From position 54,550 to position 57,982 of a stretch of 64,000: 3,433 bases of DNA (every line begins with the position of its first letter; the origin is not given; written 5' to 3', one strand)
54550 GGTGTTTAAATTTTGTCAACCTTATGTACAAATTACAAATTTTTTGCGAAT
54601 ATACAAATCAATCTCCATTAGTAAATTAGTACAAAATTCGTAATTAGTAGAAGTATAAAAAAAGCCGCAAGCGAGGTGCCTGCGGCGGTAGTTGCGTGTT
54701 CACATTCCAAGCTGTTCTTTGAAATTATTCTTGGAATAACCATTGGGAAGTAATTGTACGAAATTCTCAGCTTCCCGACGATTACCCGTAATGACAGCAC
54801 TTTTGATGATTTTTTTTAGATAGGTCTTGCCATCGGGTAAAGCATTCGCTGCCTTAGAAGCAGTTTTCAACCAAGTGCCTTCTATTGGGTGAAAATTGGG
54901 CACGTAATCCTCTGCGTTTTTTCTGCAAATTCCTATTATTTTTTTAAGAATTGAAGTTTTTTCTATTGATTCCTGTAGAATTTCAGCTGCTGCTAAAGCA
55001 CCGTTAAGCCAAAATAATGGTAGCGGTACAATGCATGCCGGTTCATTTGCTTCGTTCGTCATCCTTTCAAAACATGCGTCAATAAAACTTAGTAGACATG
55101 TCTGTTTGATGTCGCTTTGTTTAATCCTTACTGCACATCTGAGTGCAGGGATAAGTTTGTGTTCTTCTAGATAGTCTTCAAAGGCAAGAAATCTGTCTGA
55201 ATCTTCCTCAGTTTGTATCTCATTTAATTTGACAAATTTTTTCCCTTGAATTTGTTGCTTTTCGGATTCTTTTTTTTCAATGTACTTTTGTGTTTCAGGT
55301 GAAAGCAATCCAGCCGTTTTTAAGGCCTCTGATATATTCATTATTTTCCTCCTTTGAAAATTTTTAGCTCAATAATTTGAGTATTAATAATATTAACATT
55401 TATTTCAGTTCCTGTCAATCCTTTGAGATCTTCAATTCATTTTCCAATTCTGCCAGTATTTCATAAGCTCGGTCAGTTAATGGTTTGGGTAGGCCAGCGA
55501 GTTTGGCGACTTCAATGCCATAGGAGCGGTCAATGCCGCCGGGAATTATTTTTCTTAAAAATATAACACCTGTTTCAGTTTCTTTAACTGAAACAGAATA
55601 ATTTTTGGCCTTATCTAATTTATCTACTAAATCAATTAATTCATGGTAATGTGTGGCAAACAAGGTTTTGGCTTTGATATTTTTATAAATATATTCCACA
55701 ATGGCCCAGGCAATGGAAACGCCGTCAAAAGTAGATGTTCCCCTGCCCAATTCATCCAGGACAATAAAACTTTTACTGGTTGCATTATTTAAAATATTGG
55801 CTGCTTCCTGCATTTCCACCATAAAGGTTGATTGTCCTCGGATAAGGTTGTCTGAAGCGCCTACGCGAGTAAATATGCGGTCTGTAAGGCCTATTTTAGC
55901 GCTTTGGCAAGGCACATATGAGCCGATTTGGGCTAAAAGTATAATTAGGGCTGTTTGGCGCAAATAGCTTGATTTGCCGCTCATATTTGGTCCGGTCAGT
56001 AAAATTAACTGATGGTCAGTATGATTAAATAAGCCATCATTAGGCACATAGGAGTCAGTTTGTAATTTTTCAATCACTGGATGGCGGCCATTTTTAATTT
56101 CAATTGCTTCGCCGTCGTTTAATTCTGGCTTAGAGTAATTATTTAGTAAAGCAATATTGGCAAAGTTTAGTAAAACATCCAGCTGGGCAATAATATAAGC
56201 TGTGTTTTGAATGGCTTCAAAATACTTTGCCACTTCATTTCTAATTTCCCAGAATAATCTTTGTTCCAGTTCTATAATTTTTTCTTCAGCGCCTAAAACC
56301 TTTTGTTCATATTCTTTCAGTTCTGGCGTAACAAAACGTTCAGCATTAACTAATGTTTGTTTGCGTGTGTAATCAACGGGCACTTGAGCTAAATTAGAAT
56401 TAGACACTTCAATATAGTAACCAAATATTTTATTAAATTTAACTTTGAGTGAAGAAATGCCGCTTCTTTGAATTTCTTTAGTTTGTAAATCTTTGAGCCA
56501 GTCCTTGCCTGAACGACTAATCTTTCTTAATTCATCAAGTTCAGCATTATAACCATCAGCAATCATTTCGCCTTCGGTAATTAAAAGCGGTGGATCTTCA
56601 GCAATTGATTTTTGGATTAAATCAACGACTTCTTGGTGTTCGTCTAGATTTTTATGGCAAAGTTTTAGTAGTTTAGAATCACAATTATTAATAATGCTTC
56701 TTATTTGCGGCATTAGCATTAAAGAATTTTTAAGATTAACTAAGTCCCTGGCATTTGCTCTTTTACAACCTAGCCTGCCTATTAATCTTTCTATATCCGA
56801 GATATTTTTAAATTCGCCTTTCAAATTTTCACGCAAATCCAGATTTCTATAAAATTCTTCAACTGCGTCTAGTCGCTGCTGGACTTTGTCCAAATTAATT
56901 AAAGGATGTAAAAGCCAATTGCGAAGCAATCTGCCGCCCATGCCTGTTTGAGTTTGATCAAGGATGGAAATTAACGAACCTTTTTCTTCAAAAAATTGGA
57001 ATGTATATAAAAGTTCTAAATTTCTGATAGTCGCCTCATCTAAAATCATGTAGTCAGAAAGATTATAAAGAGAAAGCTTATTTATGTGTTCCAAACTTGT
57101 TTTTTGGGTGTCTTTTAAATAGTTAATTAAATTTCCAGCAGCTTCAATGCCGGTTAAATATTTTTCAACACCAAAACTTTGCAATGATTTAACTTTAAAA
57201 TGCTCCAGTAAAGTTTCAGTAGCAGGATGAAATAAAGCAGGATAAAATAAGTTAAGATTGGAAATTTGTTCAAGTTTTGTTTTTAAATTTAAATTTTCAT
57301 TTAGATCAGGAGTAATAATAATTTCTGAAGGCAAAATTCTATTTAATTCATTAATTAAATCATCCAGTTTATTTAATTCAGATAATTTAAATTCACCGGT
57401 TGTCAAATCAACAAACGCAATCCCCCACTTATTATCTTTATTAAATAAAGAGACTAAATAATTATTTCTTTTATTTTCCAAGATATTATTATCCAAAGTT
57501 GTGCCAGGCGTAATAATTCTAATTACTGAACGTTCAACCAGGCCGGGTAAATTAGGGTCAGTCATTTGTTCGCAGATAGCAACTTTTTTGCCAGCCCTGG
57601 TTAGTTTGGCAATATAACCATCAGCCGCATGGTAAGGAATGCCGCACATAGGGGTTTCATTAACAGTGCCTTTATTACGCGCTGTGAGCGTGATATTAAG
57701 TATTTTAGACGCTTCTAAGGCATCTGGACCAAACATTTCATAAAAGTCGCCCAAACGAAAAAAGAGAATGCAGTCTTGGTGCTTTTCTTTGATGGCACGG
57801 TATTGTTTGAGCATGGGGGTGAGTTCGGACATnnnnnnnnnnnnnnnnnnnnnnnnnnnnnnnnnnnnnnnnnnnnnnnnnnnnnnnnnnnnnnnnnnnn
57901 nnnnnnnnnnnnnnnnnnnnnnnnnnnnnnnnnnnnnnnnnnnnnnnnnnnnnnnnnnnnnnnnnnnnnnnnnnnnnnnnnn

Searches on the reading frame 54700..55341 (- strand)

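Call 5: search_protein_families(library=pfam, proteins=[window:54700-55341:-], max_evalue=1)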
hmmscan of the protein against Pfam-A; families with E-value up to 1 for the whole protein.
window:54700-55341:- (213 aa): 1 family
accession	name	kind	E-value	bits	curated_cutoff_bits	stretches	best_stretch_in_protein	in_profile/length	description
PF07299.16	EF-G-binding_N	-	0.6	11.1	27.1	0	16-53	36-73/83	Elongation factor G-binding protein, N-terminal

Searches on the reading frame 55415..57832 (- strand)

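Call 100: search_protein_families(library=pfam, proteins=[window:55415-57832:-], max_evalue=0.001)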
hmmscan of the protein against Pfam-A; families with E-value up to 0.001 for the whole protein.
window:55415-57832:- (805 aa): 5 families
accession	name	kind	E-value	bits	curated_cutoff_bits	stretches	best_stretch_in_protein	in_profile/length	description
PF00488.27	MutS_V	-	1.6e-82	276.5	30.2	1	610-797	1-188/188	MutS domain V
PF05192.23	MutS_III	-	1.1e-52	179.6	34.1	1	267-558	1-194/194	MutS domain III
PF01624.25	MutS_I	-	6.1e-41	139.6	20.6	1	5-115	1-112/113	MutS domain I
PF05190.23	MutS_IV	-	2.3e-29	101.9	22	1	427-518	1-92/92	MutS family domain IV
PF05188.22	MutS_II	-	2.7e-27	96.2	25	1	124-250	1-132/133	MutS domain II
